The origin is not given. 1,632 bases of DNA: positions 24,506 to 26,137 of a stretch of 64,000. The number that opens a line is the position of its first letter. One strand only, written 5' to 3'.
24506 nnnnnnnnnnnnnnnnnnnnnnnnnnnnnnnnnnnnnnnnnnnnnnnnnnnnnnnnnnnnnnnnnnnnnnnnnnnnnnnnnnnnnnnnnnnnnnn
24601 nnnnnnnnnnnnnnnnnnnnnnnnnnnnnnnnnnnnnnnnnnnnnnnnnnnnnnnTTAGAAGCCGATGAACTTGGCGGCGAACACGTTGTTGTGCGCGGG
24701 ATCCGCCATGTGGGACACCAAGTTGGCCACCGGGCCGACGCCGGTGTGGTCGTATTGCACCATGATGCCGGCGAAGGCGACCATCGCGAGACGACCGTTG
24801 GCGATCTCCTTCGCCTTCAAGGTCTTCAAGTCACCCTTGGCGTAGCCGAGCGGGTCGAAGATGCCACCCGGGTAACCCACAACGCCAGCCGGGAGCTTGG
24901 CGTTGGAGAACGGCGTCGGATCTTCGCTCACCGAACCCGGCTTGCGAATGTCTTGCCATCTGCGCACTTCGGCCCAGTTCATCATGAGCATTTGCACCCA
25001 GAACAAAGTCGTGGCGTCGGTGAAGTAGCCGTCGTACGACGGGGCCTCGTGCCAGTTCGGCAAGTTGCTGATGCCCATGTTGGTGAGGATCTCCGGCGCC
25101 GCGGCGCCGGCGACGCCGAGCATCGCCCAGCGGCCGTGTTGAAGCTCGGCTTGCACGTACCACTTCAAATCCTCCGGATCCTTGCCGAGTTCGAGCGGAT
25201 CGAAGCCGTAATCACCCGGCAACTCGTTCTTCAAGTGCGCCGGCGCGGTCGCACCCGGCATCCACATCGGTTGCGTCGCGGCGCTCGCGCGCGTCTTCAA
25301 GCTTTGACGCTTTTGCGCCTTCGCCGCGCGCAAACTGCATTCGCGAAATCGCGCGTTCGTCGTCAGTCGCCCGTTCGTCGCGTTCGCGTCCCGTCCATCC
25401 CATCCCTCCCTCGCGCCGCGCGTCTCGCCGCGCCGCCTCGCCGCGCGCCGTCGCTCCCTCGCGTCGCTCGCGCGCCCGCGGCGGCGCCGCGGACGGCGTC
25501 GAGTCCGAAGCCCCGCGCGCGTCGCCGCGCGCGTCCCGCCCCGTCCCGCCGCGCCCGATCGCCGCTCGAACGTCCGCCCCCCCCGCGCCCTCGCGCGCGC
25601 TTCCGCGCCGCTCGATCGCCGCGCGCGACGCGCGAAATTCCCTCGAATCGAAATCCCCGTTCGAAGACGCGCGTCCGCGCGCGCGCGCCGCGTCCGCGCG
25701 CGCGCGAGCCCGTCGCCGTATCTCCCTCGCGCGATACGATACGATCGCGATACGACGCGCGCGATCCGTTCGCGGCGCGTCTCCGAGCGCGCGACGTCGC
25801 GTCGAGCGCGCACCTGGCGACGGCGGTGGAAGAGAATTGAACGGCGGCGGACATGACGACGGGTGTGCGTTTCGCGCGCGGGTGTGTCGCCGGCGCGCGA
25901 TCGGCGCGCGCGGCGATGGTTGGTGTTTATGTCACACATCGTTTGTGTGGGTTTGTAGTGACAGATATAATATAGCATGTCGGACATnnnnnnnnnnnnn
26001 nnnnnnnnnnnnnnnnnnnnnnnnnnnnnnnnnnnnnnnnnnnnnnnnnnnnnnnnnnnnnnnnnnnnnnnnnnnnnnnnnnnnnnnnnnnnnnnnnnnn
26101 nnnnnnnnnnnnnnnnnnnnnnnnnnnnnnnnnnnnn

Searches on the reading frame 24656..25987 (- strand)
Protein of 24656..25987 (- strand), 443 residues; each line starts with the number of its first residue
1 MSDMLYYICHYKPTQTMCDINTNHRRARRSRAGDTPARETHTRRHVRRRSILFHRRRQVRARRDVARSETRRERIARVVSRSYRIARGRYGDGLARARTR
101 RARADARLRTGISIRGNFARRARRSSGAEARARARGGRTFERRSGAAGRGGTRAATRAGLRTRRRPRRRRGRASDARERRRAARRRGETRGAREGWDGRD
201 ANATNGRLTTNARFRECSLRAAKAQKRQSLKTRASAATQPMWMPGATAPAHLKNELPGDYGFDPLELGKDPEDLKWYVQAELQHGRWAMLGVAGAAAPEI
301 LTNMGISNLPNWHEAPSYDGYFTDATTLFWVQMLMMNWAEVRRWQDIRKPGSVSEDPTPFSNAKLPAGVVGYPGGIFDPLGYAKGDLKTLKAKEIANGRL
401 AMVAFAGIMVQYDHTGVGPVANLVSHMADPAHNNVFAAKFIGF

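Call 51: search_protein_families(library=pfam, proteins=[window:24656-25987:-], max_evalue=0.00001)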
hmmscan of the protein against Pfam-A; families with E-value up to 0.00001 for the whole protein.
window:24656-25987:- (443 aa): 1 family
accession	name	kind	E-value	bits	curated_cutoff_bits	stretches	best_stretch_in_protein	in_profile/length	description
PF00504.26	Chloroa_b-bind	-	4e-49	167.7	22.3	1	248-412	1-161/162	Chlorophyll A-B binding protein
